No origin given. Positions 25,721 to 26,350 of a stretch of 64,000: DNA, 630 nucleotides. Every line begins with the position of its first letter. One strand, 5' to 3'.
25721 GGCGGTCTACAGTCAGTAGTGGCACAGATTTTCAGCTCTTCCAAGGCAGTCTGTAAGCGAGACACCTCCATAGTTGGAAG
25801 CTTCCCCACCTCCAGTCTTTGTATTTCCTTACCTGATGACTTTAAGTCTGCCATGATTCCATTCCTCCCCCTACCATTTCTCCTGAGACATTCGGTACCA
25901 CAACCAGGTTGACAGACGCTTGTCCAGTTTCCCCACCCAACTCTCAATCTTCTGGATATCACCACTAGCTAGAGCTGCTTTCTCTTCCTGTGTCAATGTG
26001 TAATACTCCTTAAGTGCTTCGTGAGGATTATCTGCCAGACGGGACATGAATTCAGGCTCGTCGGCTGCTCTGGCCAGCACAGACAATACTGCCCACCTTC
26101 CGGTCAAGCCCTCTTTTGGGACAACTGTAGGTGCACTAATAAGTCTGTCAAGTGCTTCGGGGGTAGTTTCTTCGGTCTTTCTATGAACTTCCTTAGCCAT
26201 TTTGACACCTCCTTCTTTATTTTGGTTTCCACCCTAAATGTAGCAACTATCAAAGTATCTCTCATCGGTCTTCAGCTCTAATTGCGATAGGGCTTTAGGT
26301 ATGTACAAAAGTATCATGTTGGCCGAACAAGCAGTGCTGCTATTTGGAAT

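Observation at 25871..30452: Two near-identical small proteins ending in SQEKW, 4 kb apart, bracketing the acetate-utilisation genes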

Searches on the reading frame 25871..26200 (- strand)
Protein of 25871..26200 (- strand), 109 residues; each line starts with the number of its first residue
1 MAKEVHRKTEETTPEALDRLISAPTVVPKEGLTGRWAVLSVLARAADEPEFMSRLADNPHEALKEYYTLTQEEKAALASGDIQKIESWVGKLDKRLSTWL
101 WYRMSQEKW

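Call 3: search_protein_families(library=pfam, proteins=[window:25871-26200:-], max_evalue=1)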
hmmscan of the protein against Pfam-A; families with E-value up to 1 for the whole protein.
window:25871-26200:- (109 aa): 2 families
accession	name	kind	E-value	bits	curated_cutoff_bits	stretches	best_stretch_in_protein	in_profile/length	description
PF14407.11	Frankia_peptide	-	5.6e-05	23.8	48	1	41-96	5-61/63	Ribosomally synthesized peptide prototyped by Frankia Franean1_4349.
PF05130.17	FlgN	-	0.066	14.1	30.5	1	60-91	14-45/147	FlgN protein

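Call 4: search_protein_families(library=ncbifam, proteins=[window:25871-26200:-], max_evalue=1)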
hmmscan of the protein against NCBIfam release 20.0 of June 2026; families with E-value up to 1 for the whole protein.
window:25871-26200:- (109 aa): 1 family
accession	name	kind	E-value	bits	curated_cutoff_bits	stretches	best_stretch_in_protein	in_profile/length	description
NF038399.1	NH_RiPP_Os17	domain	1.3e-11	44.4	40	1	38-97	3-63/63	Os1348 family NHLP clan protein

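Call 7: find_homologous_proteins(query=window:25871-26200:-, max_evalue=0.001)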
Query window:25871-26200:- (109 aa): 1222 proteins with E <= 0.001 among 1239 candidates; the best 120 are listed.
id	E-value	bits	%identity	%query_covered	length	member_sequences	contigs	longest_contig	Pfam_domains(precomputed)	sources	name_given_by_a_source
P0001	1.1e-60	220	92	100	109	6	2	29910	-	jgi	-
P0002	3.2e-60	219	92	100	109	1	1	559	-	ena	-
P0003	5.3e-60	218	91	100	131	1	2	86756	-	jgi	-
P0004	6.4e-60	218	93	100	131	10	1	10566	-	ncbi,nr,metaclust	ncbi:MAG: hypothetical protein A2Z36_01885 [Chloroflexi bacterium RBG_19FT_COMBO_48_23]|nr:MAG: hypo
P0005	7.4e-59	214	92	100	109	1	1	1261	-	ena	-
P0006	1.5e-58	213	91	100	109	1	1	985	-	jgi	-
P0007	1.6e-58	213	90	100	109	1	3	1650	PF14407.12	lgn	-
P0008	1.8e-58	213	91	100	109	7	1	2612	-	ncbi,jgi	jgi:hypothetical protein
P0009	3.3e-57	209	88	98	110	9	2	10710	-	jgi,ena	-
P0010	2.9e-56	206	88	100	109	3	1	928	-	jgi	-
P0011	3.0e-56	206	86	100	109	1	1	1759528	-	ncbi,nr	ncbi:MAG: hypothetical protein JSV54_07710 [Chloroflexota bacterium]|nr:MAG: hypothetical protein JS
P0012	4.1e-56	206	89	100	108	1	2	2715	-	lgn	-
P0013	4.8e-56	205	88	100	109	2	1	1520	-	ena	-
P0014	2.2e-55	203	87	100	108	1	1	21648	-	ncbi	-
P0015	5.6e-55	202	87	100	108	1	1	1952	-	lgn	-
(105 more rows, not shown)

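Call 10: find_encoding_contigs(protein=P0011, flank=10000, max_places=4)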
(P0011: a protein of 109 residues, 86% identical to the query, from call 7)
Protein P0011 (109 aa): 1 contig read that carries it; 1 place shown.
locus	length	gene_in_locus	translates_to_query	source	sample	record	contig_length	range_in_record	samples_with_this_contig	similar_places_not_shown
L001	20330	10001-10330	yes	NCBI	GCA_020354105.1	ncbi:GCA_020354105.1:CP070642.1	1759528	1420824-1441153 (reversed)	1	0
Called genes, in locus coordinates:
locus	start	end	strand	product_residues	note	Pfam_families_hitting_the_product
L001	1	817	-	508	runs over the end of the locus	PF11794:HpaB_N, PF03241:HpaB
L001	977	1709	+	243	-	PF02361:CbiQ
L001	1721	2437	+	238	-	PF11398:DUF2813 (faint), PF00005:ABC_tran, PF02463:SMC_N (faint), PF13304:AAA_21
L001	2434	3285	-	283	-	PF02749:QRPTase_N, PF01729:QRPTase_C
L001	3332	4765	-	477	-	PF00989:PAS, PF08448:PAS_4, PF13188:PAS_8 (weak), PF13426:PAS_9, PF08447:PAS_3, PF07730:HisKA_3, PF02518:HATPase_c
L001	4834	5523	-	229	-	PF00072:Response_reg, PF00196:GerE, PF13384:HTH_23 (faint)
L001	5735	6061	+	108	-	-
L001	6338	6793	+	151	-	PF00027:cNMP_binding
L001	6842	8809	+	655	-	PF16177:ACAS_N, PF00501:AMP-binding, PF13193:AMP-binding_C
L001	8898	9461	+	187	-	PF01184:Gpr1_Fun34_YaaH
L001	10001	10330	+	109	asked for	-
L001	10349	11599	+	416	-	PF01226:Form_Nir_trans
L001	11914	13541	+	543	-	-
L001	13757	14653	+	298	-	-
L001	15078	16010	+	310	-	PF04055:Radical_SAM, PF13186:SPASM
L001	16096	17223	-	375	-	PF00712:DNA_pol3_beta, PF02767:DNA_pol3_beta_2, PF02768:DNA_pol3_beta_3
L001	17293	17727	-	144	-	PF01967:MoaC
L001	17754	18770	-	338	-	PF04055:Radical_SAM, PF13353:Fer4_12 (weak), PF06463:Mob_synth_C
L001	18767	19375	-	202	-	PF01725:Ham1p_like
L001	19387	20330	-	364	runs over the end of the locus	PF01950:FBPase_3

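Call 13: search_solved_structures(query=window:25871-26200:-, max_evalue=10, show_alignments=3)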
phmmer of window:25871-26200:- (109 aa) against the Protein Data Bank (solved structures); distinct sequences matched with E-value up to 10: 23.
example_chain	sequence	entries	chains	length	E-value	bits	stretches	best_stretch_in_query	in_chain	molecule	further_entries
4ob1_A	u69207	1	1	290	0.044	17.4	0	36-68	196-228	Cobalt-containing nitrile hydratase subunit alpha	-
1v29_A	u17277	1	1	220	0.12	15.9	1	39-69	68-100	nitrile hydratase a chain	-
8g9j_A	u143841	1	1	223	0.29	14.8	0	38-76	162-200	THR1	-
1ugs_A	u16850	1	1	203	0.35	14.5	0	35-68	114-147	Nitrile Hydratase alpha subunit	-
9d5y_A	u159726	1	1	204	0.38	14.4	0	36-68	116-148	Cobalt-containing nitrile hydratase subunit alpha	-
9d5u_A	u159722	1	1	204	0.4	14.3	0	36-68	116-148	Cobalt-containing nitrile hydratase subunit alpha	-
8i6n_A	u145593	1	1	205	0.41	14.3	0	36-68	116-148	Cobalt-containing nitrile hydratase subunit alpha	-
1ire_A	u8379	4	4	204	0.41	14.3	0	36-68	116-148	Nitrile Hydratase | Cobalt-containing nitrile hydratase subunit alpha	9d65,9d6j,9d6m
1ugr_A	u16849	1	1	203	0.41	14.3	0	36-68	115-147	Nitrile Hydratase alpha subunit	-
7w8l_A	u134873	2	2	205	0.42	14.2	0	36-68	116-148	Nitrile hydratase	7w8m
1ugp_A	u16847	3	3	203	0.43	14.2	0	36-68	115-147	Cobalt-containing nitrile hydratase subunit alpha | Nitrile Hydratase alpha subunit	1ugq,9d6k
7sjz_A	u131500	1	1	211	0.43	14.2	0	36-68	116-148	Cobalt-containing nitrile hydratase subunit alpha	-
9d5v_A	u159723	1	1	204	0.44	14.2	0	36-68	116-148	Cobalt-containing nitrile hydratase subunit alpha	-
4ob0_A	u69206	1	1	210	0.45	14.1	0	36-68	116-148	Cobalt-containing nitrile hydratase subunit alpha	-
4ob3_A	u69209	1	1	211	0.46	14.1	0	36-68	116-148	Cobalt-containing nitrile hydratase subunit alpha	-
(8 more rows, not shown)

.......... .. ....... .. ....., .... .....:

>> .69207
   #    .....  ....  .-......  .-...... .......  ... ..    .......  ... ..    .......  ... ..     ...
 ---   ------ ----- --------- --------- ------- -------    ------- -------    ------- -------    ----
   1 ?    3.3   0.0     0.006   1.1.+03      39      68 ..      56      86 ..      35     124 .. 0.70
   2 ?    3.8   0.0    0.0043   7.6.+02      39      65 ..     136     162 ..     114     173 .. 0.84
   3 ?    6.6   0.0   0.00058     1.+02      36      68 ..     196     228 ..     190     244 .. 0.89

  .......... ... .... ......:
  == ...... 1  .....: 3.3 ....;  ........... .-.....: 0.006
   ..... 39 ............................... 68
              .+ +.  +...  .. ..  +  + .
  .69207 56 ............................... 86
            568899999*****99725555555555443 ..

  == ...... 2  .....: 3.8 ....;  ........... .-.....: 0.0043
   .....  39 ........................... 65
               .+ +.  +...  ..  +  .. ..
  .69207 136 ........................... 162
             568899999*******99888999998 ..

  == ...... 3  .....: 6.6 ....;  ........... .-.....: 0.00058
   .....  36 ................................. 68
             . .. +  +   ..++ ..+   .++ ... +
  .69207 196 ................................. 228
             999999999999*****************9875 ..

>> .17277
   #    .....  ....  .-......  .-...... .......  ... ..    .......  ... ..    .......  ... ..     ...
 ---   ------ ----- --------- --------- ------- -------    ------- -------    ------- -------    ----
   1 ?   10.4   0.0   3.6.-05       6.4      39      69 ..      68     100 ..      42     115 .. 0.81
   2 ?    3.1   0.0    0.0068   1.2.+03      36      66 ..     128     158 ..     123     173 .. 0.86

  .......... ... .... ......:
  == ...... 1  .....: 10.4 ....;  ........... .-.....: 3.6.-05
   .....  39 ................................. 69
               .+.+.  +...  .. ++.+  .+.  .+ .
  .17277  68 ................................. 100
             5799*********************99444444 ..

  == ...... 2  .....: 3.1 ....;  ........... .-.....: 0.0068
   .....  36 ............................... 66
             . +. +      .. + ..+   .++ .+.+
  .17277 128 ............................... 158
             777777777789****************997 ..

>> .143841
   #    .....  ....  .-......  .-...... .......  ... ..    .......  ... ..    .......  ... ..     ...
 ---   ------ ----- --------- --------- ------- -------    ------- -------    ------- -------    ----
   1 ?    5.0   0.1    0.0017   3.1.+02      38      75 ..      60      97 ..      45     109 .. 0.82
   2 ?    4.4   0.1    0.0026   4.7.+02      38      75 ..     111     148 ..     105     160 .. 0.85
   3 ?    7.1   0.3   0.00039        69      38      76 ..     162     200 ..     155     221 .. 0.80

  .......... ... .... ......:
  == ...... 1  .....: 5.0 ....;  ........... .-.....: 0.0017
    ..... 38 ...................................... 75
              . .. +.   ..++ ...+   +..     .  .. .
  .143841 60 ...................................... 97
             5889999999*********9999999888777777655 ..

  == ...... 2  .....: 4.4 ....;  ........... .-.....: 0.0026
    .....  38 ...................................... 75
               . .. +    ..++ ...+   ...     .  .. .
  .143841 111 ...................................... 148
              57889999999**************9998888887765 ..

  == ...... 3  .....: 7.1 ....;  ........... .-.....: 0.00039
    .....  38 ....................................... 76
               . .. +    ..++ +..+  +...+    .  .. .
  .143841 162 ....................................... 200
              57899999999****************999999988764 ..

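Call 22: search_protein_representatives(alignment_id=A1)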
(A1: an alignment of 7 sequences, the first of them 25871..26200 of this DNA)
Query: 7 sequences, 108 profile positions. Proteins with E-value up to 0.001 (for the whole library): 302; up to 1e-10: 134; up to 1e-30: 7. The best 150 are listed.
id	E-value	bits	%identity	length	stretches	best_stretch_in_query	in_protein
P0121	5.4e-50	184.3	-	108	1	1-108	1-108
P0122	2.9e-40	153.0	-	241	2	34-106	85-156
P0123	1.6e-35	137.8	-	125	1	21-108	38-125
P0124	3.4e-34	133.5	-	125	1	18-108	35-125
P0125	2.3e-33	130.9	-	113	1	22-108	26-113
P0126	3.0e-33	130.5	-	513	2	35-108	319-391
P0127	5.2e-31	123.3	-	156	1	14-108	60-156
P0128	1.6e-30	121.7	-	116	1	9-108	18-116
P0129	3.8e-30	120.5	-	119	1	22-108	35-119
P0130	4.7e-29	117.0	-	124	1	27-108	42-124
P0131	5.1e-29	116.9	-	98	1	22-108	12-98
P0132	1.2e-28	115.7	-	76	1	33-108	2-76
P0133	5.9e-28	113.4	-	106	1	1-106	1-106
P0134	3.0e-27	111.2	-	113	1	19-108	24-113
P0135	4.9e-27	110.5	-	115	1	32-108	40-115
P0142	1.9e-24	102.1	-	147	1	16-108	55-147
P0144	2.8e-24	101.6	-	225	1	32-108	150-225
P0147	8.1e-24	100.1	-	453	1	33-108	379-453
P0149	2.3e-23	98.7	-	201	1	26-108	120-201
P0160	1.1e-20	90.0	-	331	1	35-108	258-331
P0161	1.6e-20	89.6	-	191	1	29-108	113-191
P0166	5.4e-20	87.8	-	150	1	33-108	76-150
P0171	3.3e-19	85.3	-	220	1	27-108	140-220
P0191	4.7e-17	78.4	-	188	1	26-106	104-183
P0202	4.1e-16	75.4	-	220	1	35-108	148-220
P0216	4.0e-15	72.2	-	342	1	8-102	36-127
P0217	4.2e-15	72.1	-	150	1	34-108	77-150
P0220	7.6e-15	71.3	-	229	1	34-107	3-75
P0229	1.4e-13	67.2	-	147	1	30-107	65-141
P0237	4.2e-12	62.5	-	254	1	28-107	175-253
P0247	3.0e-11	59.7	-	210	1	27-108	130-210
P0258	1.6e-10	57.4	-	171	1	36-108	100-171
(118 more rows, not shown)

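Call 24: search_protein_families(library=pfam, proteins=[P0122, P0126, P0144, P0147, P0149, P0160, P0161, P0171, P0202, P0216], max_evalue=0.01)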
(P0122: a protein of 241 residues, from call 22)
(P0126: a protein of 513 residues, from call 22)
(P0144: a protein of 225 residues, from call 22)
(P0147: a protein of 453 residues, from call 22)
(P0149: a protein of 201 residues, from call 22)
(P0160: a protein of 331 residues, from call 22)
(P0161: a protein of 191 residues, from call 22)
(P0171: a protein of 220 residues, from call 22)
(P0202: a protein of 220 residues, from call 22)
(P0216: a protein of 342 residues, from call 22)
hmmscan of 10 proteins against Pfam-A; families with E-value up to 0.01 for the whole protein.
P0122 (241 aa): 5 families
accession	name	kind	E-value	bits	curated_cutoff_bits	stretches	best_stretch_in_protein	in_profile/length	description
PF12728.13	HTH_17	-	1e-11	45.3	27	1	10-55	1-45/51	Helix-turn-helix domain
PF13411.12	MerR_1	-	3.1e-07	30.8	21.6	1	14-57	4-47/69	MerR HTH family regulatory protein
PF14407.11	Frankia_peptide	-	1.5e-06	28.8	48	1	91-145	5-61/63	Ribosomally synthesized peptide prototyped by Frankia Franean1_4349.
PF00376.29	MerR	-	9.8e-06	25.7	28.2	1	15-48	4-38/38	MerR family regulatory protein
PF02650.20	HTH_WhiA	-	0.008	17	27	0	211-239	23-53/84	WhiA C-terminal HTH domain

P0126 (513 aa): 12 families
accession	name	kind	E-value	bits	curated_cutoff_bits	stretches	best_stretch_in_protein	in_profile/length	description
PF17179.9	Fer4_22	-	5.4e-26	91.7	27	1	208-300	1-94/95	4Fe-4S dicluster domain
PF13534.11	Fer4_17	-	2.5e-08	34.8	22.2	1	173-220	17-57/61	4Fe-4S dicluster domain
PF12838.12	Fer4_7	-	4.3e-08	33.9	27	1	287-301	2-16/52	4Fe-4S dicluster domain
PF00037.32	Fer4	-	3.4e-07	30.2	21.1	2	286-298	7-19/24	4Fe-4S binding domain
PF13237.11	Fer4_10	-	2.9e-06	27.6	25.5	1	286-308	8-22/53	4Fe-4S dicluster domain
PF12797.12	Fer4_2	-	3.7e-06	27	24.5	1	286-299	9-22/22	4Fe-4S binding domain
PF13187.11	Fer4_9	-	6.3e-06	26.6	27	1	208-300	1-50/52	4Fe-4S dicluster domain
PF13183.11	Fer4_8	-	3.1e-05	24.9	27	1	206-300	2-67/68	4Fe-4S dicluster domain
PF12837.12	Fer4_6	-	4.5e-05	23.7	25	1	286-299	8-21/24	4Fe-4S binding domain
PF14697.11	Fer4_21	-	0.00017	22.1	35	0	199-225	31-57/59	4Fe-4S dicluster domain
PF12800.12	Fer4_4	-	0.0016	19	24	0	286-298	3-15/17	4Fe-4S binding domain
PF14407.11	Frankia_peptide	-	0.0074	17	48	0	446-481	5-42/63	Ribosomally synthesized peptide prototyped by Frankia Franean1_4349.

P0144 (225 aa): 3 families
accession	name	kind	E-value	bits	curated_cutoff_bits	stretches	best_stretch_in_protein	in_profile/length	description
PF02769.27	AIRS_C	-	3.4e-11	44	23.1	1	7-71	11-75/156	AIR synthase related protein, C-terminal domain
PF01226.23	Form_Nir_trans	-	8.3e-08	32.3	34.6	1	80-106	213-240/240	Formate/nitrite transporter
PF14407.11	Frankia_peptide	-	0.00076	20.1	48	1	157-212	3-61/63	Ribosomally synthesized peptide prototyped by Frankia Franean1_4349.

P0147 (453 aa): 2 families
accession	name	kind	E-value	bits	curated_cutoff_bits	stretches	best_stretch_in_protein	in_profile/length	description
PF01226.23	Form_Nir_trans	-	7.4e-76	255.1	34.6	1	59-317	1-240/240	Formate/nitrite transporter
PF14407.11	Frankia_peptide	-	0.0014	19.3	48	1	386-431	5-52/63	Ribosomally synthesized peptide prototyped by Frankia Franean1_4349.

P0149 (201 aa): 2 families
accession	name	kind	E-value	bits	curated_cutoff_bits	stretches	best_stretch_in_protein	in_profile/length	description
PF01061.29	ABC2_membrane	-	1e-05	25.7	26.9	1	2-65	52-117/211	ABC-2 type transporter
PF14407.11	Frankia_peptide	-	0.0037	18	48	1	135-186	6-59/63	Ribosomally synthesized peptide prototyped by Frankia Franean1_4349.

P0160 (331 aa): 3 families
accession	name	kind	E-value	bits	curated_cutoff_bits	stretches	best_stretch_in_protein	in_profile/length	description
PF00072.30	Response_reg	-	2.6e-60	201.9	30.2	2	4-113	1-110/111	Response regulator receiver domain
PF23198.2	PDE8A_N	-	0.00033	21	29.6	1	2-81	11-91/147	PDE8A-like, N-terminal domain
PF00496.27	SBP_bac_5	-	0.0011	18.7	32.4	0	70-104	144-180/368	Bacterial extracellular solute-binding proteins, family 5 Middle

P0161 (191 aa): 2 families
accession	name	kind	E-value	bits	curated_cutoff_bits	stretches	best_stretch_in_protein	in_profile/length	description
PF01568.27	Molydop_binding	-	7.6e-25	87.5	26.8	1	1-106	4-110/110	Molydopterin dinucleotide binding domain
PF14407.11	Frankia_peptide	-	9.6e-07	29.4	48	1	125-178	6-61/63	Ribosomally synthesized peptide prototyped by Frankia Franean1_4349.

P0171 (220 aa): 1 family
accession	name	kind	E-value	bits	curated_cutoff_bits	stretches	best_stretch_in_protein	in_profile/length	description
PF00072.30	Response_reg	-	6.1e-29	100.9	30.2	1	16-125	1-110/111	Response regulator receiver domain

P0202 (220 aa): 1 family
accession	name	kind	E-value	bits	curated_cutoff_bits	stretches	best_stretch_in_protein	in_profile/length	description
PF00072.30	Response_reg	-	8.3e-31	106.9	30.2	1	11-120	1-110/111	Response regulator receiver domain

P0216 (342 aa): 2 families
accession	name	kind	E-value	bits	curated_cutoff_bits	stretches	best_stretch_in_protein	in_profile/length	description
PF01257.25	2Fe-2S_thioredx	-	3.9e-49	166.7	24.8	1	199-342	2-145/145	Thioredoxin-like [2Fe-2S] ferredoxin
PF14407.11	Frankia_peptide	-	0.00065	20.4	48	1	66-122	5-63/63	Ribosomally synthesized peptide prototyped by Frankia Franean1_4349.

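Call 25: search_protein_families(library=pfam, proteins=[P0220, P0237, P0247, P0258, P0191, P0127, P0142, P0166, P0217, P0229], max_evalue=0.01)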
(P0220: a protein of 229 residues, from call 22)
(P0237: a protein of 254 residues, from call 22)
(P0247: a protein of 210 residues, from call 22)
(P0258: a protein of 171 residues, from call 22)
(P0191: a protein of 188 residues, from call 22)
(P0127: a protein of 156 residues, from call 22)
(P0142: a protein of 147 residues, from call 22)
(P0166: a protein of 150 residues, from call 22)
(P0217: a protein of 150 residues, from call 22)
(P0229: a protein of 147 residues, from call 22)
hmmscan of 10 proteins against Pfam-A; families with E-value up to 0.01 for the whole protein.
P0220 (229 aa): 1 family
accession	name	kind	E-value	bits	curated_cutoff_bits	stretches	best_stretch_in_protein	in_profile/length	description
PF01257.25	2Fe-2S_thioredx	-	2.8e-46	157.4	24.8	1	86-225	2-141/145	Thioredoxin-like [2Fe-2S] ferredoxin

P0237 (254 aa): 1 family
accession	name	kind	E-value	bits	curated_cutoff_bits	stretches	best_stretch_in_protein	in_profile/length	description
PF01568.27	Molydop_binding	-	4.7e-28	97.8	26.8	1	61-169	1-110/110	Molydopterin dinucleotide binding domain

P0247 (210 aa): 2 families
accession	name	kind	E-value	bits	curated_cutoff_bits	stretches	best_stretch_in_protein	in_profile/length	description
PF00072.30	Response_reg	-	6.2e-32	110.5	30.2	1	7-116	1-110/111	Response regulator receiver domain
PF23198.2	PDE8A_N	-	0.0055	17.1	29.6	1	6-83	12-90/147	PDE8A-like, N-terminal domain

P0258 (171 aa): 0 families

P0191 (188 aa): 2 families
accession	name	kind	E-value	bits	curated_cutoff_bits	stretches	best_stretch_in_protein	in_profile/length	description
PF01568.27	Molydop_binding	-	5.2e-33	113.8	26.8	1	5-109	1-108/110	Molydopterin dinucleotide binding domain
PF14407.11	Frankia_peptide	-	0.0019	18.9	48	1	119-173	6-62/63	Ribosomally synthesized peptide prototyped by Frankia Franean1_4349.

P0127 (156 aa): 1 family
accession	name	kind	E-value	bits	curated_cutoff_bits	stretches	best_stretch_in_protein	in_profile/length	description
PF14407.11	Frankia_peptide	-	0.0055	17.4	48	1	92-143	8-61/63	Ribosomally synthesized peptide prototyped by Frankia Franean1_4349.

P0142 (147 aa): 1 family
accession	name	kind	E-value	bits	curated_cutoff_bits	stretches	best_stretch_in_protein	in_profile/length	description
PF01226.23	Form_Nir_trans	-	1.1e-06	28.6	34.6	1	12-37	215-240/240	Formate/nitrite transporter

P0166 (150 aa): 0 families

P0217 (150 aa): 1 family
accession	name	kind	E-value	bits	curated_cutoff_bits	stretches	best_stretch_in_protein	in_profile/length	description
PF23019.1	DUF7033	-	0.0029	18.4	27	1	3-51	39-87/90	Family of unknown function (DUF7033)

P0229 (147 aa): 1 family
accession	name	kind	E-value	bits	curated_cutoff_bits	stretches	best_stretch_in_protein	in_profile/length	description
PF01568.27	Molydop_binding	-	3.4e-17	62.9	26.8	1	8-74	1-66/110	Molydopterin dinucleotide binding domain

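Call 29: search_solved_structures(query=A2, max_evalue=10, show_alignments=3)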
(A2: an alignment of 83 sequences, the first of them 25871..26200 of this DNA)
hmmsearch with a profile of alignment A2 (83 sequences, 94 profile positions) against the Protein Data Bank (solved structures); distinct sequences matched with E-value up to 10: 32.
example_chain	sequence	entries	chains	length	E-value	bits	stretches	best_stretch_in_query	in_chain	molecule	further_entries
6lk7_A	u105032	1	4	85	0.00021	24.5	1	17-73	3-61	Nitrile hydratase, alpha chain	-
9ch7_B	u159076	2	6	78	0.00061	23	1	29-73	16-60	Extradiol ring-cleavage dioxygenase LigAB LigA subunit domain-containing protein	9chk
9cgw_B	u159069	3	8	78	0.00066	22.9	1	29-73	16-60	Extradiol ring-cleavage dioxygenase LigAB LigA subunit domain-containing protein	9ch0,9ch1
9chi_B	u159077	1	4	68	0.00067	22.9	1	31-73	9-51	SonA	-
8t1s_B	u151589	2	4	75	0.00068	22.9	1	29-72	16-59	Extradiol ring-cleavage dioxygenase LigAB LigA subunit domain-containing protein | RiPP precursor (SonA)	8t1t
9ch2_B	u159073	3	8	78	0.00069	22.9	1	29-73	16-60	Extradiol ring-cleavage dioxygenase LigAB LigA subunit domain-containing protein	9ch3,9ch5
7lts_B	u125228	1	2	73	0.00078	22.7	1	30-73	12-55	LigA domain-containing protein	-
7ltc_B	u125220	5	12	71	0.00078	22.7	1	30-73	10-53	LigA domain-containing protein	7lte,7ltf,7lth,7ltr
6mjf_A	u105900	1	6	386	0.0042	20.3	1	10-71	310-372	dbOphM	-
6mjg_A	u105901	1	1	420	0.0046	20.2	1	10-71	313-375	fusion protein of dbOphMA and methylated peptide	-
5n0u_A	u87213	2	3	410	0.013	18.8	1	12-71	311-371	Peptide N-Methyltransferase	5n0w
5n0o_A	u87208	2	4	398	0.013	18.7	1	12-71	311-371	Peptide N-methyltransferase | peptide N-methyltranferase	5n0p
5n4i_A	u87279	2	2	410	0.014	18.7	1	12-71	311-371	Peptide N-methyltransferase | OphA peptide N-methyltransferase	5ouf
5n0s_A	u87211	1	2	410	0.014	18.7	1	12-71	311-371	Peptide N-methyltransferase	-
5n0q_A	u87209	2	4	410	0.014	18.7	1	12-71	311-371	Peptide N-methyltransferase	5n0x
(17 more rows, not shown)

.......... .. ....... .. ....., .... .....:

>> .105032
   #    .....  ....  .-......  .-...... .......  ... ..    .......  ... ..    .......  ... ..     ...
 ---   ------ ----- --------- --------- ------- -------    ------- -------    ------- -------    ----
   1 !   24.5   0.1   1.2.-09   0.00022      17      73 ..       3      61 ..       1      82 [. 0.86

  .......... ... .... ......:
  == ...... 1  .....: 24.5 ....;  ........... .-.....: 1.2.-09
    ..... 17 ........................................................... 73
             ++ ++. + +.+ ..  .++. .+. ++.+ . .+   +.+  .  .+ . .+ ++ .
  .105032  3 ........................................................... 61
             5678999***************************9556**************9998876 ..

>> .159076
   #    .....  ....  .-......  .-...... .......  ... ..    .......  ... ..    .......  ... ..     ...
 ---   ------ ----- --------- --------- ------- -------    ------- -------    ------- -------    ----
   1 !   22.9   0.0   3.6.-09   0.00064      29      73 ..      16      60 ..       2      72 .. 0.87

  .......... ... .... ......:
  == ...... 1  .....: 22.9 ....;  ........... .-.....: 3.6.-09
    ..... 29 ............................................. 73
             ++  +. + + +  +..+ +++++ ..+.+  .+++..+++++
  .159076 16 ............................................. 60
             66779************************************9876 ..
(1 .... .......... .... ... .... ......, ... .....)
